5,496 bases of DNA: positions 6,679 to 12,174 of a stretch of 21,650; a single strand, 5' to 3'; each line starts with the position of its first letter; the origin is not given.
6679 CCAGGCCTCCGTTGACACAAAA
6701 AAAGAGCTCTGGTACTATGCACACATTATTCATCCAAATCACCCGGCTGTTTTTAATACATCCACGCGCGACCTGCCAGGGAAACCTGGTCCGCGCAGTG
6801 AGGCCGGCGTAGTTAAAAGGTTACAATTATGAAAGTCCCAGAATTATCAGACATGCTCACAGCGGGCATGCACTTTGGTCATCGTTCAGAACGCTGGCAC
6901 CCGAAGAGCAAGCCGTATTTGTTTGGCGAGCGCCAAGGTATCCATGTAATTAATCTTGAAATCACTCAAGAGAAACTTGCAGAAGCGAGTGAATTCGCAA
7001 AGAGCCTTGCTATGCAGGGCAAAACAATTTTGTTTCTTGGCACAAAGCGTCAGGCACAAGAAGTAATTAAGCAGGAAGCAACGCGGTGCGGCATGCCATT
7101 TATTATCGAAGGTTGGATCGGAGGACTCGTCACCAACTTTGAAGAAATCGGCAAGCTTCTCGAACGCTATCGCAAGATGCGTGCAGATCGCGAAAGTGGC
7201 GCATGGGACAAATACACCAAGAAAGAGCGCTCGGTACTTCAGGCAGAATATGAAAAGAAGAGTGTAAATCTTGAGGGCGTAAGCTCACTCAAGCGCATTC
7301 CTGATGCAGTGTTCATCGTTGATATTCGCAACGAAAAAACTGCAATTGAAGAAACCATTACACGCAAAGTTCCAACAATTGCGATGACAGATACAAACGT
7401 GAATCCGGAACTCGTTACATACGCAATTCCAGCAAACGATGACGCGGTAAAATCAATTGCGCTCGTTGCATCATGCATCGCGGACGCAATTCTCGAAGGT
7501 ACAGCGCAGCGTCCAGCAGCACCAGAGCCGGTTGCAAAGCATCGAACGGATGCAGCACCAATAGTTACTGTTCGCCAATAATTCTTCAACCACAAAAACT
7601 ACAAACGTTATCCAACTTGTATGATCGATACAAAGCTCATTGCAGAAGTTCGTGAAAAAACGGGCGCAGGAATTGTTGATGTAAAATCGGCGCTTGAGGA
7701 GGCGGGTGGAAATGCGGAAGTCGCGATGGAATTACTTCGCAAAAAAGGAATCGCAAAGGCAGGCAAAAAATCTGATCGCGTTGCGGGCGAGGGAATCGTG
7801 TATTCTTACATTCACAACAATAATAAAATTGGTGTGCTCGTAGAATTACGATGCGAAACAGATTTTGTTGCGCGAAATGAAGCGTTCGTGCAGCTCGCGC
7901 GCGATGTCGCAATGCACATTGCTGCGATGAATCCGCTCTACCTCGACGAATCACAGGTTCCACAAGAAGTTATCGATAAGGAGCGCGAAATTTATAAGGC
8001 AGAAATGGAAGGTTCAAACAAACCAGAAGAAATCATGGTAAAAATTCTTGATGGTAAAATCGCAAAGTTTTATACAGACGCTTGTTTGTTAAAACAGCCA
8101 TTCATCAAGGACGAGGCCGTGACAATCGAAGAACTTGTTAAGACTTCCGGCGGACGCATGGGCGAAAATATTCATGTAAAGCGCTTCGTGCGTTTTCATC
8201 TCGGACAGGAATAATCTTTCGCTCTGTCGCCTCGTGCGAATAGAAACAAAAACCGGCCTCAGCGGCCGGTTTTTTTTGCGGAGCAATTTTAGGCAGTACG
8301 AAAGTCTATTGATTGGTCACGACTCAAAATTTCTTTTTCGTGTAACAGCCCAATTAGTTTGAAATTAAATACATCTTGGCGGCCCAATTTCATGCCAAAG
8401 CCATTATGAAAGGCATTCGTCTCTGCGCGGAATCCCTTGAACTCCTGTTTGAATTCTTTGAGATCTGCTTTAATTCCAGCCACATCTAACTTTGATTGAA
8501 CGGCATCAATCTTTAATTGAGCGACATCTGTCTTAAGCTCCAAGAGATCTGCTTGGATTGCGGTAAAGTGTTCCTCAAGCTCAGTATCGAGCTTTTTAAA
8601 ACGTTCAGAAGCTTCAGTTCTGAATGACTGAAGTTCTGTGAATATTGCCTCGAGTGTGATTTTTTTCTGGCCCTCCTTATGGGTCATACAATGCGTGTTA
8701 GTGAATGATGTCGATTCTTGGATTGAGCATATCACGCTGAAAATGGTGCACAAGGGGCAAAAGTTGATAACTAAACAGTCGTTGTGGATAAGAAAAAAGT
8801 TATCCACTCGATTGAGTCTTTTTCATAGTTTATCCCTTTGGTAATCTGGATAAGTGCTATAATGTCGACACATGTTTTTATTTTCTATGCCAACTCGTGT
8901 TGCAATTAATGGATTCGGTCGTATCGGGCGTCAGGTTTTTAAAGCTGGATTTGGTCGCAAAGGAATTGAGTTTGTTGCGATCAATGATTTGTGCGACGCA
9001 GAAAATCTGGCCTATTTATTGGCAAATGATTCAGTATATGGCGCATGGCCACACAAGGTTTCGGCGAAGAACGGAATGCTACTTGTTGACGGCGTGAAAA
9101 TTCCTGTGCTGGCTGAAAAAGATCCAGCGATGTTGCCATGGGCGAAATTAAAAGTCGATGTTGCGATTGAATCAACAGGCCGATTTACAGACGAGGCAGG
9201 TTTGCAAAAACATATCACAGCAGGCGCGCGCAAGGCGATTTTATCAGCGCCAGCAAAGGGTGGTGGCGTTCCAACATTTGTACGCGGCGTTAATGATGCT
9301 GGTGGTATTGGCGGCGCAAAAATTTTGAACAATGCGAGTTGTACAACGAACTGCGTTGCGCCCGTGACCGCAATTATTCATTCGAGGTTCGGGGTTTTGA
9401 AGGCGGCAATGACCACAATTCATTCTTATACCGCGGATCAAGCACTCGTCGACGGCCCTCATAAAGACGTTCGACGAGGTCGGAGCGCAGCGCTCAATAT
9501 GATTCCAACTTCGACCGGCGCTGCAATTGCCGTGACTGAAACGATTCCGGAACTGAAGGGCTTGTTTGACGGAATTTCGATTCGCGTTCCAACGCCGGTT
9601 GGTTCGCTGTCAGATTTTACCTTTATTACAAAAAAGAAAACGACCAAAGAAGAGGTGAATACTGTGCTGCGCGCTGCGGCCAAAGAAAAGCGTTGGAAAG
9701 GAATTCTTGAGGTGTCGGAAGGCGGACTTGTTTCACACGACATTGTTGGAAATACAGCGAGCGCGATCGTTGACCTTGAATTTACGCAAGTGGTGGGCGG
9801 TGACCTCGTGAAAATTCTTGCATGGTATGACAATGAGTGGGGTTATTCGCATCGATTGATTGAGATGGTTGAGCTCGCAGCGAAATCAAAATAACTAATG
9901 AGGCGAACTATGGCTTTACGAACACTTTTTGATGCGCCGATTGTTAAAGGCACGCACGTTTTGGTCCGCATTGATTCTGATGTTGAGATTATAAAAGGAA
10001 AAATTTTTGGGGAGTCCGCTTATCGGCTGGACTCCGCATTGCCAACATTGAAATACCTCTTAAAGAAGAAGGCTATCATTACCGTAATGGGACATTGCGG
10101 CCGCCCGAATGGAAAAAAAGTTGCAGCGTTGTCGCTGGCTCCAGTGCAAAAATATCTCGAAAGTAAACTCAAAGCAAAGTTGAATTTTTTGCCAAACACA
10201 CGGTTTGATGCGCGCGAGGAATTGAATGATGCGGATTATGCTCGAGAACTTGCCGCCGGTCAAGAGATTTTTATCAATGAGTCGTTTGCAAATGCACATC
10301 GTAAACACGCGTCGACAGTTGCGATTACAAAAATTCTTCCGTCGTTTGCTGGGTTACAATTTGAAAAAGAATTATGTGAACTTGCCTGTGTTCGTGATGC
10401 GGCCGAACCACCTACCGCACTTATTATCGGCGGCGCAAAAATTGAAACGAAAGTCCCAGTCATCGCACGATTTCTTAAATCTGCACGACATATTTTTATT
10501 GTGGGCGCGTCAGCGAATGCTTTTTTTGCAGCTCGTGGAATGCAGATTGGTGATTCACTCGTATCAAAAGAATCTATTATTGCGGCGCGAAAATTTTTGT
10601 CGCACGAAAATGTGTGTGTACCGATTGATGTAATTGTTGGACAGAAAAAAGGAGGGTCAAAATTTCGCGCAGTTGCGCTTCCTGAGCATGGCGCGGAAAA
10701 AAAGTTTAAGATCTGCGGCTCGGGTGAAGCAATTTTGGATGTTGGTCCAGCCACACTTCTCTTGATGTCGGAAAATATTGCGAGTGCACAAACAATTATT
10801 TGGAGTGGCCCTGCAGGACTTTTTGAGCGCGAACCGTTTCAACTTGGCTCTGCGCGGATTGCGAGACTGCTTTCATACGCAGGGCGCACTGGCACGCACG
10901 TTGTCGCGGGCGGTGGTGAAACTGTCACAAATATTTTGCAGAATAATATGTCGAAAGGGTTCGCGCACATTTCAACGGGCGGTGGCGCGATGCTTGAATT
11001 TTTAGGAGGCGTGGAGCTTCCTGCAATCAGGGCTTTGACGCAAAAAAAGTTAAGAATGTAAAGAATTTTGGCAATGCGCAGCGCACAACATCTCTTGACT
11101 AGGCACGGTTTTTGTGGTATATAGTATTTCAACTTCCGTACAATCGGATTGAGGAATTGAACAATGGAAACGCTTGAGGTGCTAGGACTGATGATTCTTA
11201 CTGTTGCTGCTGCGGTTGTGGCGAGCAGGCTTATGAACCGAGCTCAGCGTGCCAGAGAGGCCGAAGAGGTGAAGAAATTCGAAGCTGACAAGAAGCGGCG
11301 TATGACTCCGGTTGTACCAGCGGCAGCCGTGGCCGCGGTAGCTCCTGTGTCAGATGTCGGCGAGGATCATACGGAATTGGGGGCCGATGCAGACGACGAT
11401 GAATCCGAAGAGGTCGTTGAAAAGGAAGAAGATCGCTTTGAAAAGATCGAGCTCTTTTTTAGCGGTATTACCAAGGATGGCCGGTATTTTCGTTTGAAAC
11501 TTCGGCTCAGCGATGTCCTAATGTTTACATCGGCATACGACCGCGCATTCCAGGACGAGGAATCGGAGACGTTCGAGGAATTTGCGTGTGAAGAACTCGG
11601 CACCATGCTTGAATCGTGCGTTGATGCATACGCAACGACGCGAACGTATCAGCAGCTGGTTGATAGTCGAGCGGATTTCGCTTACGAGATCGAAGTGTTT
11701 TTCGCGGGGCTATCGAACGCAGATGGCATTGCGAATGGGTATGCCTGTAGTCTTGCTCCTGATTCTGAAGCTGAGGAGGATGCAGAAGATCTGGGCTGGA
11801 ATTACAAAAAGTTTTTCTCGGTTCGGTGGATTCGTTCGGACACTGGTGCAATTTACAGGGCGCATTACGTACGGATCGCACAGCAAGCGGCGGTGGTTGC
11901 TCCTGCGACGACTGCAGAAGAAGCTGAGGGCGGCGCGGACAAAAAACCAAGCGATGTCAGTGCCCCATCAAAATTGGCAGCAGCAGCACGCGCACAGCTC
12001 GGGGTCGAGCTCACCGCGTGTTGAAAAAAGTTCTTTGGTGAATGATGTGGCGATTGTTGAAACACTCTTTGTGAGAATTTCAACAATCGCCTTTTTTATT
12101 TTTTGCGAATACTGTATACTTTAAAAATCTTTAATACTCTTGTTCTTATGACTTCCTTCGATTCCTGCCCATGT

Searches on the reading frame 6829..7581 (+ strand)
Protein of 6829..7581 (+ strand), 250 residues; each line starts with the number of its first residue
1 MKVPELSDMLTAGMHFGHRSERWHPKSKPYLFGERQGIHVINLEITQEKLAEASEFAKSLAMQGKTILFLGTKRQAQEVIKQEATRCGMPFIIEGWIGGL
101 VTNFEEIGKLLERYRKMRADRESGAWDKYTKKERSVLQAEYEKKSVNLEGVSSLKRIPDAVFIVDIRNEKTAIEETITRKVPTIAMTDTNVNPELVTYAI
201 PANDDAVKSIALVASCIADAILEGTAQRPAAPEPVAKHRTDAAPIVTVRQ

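Call 43: search_protein_families(library=pfam, proteins=[window:6829-7581:+], max_evalue=0.001)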
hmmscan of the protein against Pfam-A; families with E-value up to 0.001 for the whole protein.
window:6829-7581:+ (250 aa): 1 family
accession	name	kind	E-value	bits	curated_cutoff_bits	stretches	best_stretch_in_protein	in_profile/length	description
PF00318.25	Ribosomal_S2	-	4.2e-78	262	26.1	1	9-224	1-216/216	Ribosomal protein S2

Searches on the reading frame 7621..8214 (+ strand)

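Call 43: search_protein_families(library=pfam, proteins=[window:7621-8214:+], max_evalue=0.001)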
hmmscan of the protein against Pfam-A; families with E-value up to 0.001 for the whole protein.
window:7621-8214:+ (197 aa): 1 family
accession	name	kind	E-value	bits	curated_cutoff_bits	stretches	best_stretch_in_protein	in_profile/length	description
PF00889.24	EF_TS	-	1.4e-43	149.3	27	1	52-196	73-204/204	Elongation factor TS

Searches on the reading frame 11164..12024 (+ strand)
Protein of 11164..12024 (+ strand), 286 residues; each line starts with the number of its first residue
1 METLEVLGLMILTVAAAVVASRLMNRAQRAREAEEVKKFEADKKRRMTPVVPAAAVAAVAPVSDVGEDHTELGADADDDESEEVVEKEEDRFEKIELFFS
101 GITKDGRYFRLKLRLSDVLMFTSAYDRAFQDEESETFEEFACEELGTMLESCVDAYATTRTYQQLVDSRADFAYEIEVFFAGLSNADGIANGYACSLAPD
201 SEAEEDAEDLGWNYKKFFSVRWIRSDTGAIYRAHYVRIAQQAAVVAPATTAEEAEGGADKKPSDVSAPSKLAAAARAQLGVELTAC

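Call 35: search_protein_families(library=pfam, proteins=[window:11164-12024:+], max_evalue=1)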
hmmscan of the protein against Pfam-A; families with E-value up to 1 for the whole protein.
window:11164-12024:+ (286 aa): 1 family
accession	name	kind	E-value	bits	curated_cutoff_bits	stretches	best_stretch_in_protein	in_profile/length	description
PF12944.13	HAV_VP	-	0.11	12.9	24.5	1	174-229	85-138/169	Hepatitis A virus viral protein VP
